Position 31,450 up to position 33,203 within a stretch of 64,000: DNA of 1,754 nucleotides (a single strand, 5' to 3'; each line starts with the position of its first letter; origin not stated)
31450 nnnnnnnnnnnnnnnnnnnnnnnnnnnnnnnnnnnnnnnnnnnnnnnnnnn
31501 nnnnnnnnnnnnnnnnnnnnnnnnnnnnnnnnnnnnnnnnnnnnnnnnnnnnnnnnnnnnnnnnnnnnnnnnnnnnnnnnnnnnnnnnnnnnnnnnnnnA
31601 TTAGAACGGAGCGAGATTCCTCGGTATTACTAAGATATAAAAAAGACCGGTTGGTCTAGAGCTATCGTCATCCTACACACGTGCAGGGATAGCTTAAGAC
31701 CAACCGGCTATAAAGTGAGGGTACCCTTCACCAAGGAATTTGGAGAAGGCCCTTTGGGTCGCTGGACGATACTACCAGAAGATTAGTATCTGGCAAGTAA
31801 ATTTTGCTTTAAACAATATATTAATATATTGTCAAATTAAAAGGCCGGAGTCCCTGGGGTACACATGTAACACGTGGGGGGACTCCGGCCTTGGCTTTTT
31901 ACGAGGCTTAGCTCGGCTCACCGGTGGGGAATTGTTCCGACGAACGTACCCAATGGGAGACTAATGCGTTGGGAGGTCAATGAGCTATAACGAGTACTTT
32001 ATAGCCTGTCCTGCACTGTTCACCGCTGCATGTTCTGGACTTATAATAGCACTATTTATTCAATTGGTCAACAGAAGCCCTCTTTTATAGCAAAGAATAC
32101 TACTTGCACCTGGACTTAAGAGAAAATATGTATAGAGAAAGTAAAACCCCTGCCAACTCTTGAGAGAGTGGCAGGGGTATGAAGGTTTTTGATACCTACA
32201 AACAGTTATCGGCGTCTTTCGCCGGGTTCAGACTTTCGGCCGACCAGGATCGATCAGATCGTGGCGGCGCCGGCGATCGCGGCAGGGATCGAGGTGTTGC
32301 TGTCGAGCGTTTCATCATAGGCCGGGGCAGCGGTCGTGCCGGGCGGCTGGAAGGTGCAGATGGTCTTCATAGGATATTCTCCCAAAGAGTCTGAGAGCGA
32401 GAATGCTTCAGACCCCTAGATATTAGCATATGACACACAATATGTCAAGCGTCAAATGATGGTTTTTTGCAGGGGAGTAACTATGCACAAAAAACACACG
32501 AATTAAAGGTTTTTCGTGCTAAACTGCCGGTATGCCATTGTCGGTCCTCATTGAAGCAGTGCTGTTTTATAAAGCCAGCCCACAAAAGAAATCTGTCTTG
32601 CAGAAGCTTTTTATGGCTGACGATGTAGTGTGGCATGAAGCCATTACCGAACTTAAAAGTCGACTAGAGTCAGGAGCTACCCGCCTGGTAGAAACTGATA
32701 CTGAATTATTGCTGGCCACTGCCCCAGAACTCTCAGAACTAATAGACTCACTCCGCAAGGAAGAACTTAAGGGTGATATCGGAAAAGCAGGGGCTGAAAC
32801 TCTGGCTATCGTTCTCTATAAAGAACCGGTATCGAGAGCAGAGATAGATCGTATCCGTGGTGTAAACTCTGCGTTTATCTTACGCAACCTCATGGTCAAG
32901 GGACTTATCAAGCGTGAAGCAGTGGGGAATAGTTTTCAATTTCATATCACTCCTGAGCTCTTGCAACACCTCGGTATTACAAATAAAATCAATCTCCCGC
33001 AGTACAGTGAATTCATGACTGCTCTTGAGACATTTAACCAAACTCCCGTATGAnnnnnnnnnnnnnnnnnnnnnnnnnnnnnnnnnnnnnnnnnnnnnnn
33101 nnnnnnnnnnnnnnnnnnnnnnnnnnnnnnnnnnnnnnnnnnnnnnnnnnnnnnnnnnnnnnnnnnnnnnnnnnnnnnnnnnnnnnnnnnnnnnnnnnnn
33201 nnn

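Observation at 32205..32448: GC-anomalous 38-aa ORF with consensus promoter and SD; possible foreign, host-derived DNA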

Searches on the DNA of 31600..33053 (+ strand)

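Call 8: search_rna_families(source=window, start=31600, end=32560, threshold=evalue, max_evalue=10, show_alignments=3)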
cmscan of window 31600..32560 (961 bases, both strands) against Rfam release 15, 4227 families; matches with E-value up to 10: 6.
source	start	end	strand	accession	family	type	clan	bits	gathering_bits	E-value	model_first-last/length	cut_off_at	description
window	32123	32184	+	RF02333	TtnuHACA27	Gene; snRNA; snoRNA; HACA-box;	-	24.5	80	1.9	1-86/86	no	Tetrahymena snoRNA TtnuHACA27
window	31784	31910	+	RF00307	snoR98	Gene; snRNA; snoRNA; HACA-box;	CL00038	18.2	44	8.1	1-118/118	no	Small nucleolar RNA snoR98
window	32530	32557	+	RF01330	CRISPR-DR16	Gene; CRISPR;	-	17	35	0.91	1-37/37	no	CRISPR RNA direct repeat element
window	31647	31707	-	RF04202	MIR5380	Gene; miRNA;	-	16.9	150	3.2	1-137/137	no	MIR5380 microRNA precursor family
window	32135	32230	-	RF01772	rnk_pseudo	Cis-reg; leader;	-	15.7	55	9.5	1-108/108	no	Pseudomonas rnk leader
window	31608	31658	-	RF02117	FMR1-AS1_1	Gene; lncRNA;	-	12.6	40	4.4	1-56/56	no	FMR1 antisense RNA 1 conserved region 1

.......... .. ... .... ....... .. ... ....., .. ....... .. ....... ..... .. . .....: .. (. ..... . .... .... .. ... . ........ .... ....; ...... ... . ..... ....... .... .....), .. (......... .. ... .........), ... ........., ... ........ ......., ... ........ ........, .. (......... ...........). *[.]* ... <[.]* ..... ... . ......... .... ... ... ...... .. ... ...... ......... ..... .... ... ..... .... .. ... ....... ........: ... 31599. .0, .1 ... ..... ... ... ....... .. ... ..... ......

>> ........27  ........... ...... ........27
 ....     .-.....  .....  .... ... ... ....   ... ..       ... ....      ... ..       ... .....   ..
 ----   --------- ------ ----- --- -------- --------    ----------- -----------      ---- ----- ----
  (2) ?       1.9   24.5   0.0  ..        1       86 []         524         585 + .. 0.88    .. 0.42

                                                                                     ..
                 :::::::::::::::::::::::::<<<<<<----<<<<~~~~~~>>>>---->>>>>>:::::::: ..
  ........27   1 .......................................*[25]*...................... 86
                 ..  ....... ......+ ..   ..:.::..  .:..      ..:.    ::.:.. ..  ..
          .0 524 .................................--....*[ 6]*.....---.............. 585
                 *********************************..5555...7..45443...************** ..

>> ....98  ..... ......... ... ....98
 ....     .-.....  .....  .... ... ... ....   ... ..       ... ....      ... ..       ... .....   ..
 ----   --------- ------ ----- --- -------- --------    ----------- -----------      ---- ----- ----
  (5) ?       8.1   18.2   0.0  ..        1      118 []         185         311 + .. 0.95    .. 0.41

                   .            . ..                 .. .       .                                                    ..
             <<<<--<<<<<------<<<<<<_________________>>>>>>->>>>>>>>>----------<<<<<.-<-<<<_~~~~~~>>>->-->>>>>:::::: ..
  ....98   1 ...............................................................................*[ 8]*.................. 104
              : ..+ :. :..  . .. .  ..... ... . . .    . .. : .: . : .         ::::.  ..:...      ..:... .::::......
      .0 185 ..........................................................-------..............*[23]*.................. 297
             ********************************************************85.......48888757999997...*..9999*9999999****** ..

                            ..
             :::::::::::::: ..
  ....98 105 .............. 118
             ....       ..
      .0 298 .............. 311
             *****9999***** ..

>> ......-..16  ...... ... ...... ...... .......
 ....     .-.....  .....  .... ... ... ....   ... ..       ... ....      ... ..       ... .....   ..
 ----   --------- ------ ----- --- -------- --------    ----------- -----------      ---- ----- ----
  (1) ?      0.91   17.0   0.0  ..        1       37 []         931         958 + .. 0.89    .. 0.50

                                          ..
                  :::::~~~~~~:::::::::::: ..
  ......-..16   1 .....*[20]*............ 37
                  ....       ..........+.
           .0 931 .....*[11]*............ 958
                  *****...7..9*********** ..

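Call 50: search_rna_families(sources=[L005, L009, L010, L016, L007, L037, L045, L057], threshold=evalue, max_evalue=1)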
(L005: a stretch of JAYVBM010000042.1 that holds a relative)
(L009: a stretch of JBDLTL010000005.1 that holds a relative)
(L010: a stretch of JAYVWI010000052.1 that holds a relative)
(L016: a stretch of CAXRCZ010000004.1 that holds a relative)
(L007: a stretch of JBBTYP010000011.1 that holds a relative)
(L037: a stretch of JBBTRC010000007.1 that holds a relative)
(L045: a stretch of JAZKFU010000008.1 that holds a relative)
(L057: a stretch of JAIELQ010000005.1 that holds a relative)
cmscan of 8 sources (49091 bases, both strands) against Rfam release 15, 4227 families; matches with E-value up to 1: 2.
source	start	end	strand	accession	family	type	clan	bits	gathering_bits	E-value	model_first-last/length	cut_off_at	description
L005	2653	2717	+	RF04027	mir-1422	Gene; miRNA;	-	27.8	60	0.74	9-76/84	no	mir-1422 microRNA precursor family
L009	3095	3167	-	RF00680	mir-224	Gene; miRNA;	-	25.7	70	0.67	1-81/81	no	mir-224 microRNA precursor family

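Call 64: search_dna_similar(query=window:32130-32450:+, collection=plasmids, mode=distant, max_evalue=0.01, max_rows=10)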
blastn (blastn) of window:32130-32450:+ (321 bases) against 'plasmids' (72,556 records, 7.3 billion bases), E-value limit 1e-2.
Records with a match: 1; places in all: 1; records where one place covers at least 80% of the query: 0.
Best place of each record, by identity: 80-90% 1.
By first word of the organism name: Rhizobium 1.
By predicted mobility (MOB-suite, as given by PLSDB): non-mobilizable 1.
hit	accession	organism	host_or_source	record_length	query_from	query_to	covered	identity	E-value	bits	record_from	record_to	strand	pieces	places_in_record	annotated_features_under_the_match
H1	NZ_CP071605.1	Rhizobium binae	lentil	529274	109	154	14%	82.6%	7e-3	48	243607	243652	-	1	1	zinc-dependent alcohol dehydrogenase family protein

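Call 65: search_dna_similar(query=window:32130-32450:+, collection=phages, mode=distant, max_evalue=0.01, max_rows=10)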
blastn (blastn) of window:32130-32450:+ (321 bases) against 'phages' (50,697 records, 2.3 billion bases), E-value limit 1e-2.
No match.
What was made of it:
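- On Recently transferred foreign DNA (HGT islet): The plasmid search gave a 46-bp chance hit and the phage search nothing (calls 64, 65). nt and actinobacterial genomes were not searched by BLASTN as such.
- The plasmid search gave only a 46-bp chance hit and the phage search gave nothing (calls 64, 65).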

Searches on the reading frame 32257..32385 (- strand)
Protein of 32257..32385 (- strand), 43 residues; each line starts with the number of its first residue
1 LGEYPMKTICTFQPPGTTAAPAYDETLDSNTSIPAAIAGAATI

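Call 12: find_encoding_contigs(protein=window:32257-32370:-, flank=6000, max_places=10)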
Protein seq(38 aa) (38 aa): no gene with exactly this product is on record in the collection.

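Call 14: find_homologous_proteins(query=window:32257-32385:-, max_evalue=10)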
Query seq(43 aa): no candidate shares three 5-residue words with the query. No homologue found.
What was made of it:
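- Tried and rejected: The 43-aa form found nothing (call 14).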

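Call 43: search_protein_representatives(protein=window:32257-32370:-)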
Query: 38 residues. Proteins with E-value up to 0.001 (for the whole library): 4; up to 1e-10: 0; up to 1e-30: 0. The best 4 are listed.
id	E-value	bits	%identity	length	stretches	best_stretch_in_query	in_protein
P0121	2.3e-06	42.2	24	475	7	3-27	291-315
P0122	6.7e-06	40.8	41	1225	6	4-20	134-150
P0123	5.1e-05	38.2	51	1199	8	10-28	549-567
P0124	9.0e-04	34.4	38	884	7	6-33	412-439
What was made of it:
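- On Recently transferred foreign DNA (HGT islet): phmmer against 1.84 billion representatives gave only 4 low-complexity repeat proteins (call 43).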

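Call 74: search_protein_families(library=pfam, proteins=[window:32257-32370:-], max_evalue=1)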
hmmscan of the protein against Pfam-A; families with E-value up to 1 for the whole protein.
seq(38 aa): 0 families

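Call 75: search_protein_families(library=ncbifam, proteins=[window:32257-32370:-], max_evalue=1)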
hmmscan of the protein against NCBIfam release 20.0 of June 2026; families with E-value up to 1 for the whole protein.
seq(38 aa): 0 families
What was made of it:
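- Pfam and NCBIfam, which include RiPP precursor models, give no hit (calls 74, 75).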

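Call 87: predict_structure(alignment_id=A5)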
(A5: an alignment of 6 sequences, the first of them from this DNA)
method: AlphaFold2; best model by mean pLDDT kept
length: 38 residues; sequences in the alignment: 6
mean_pLDDT: 57.6   pTM: 0.15
mean pLDDT of the five models: 57.6, 57.4, 53.5, 53.4, 52.8
residues with pLDDT >= 90: 0; 70-90: 4; 50-70: 27; < 50: 7
segments of 3 or more residues with pLDDT < 50: 36-38
pLDDT, mean of each block of 10 residues (from residue 1): 63 62 53 50
secondary structure, 60 per line:
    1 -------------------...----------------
elements in order:
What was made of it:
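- On Type I toxin-antitoxin: AlphaFold2 predicts no helix (call 87).
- Disorder: AlphaFold2 gives mean pLDDT 57.6 and no secondary structure (call 87).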
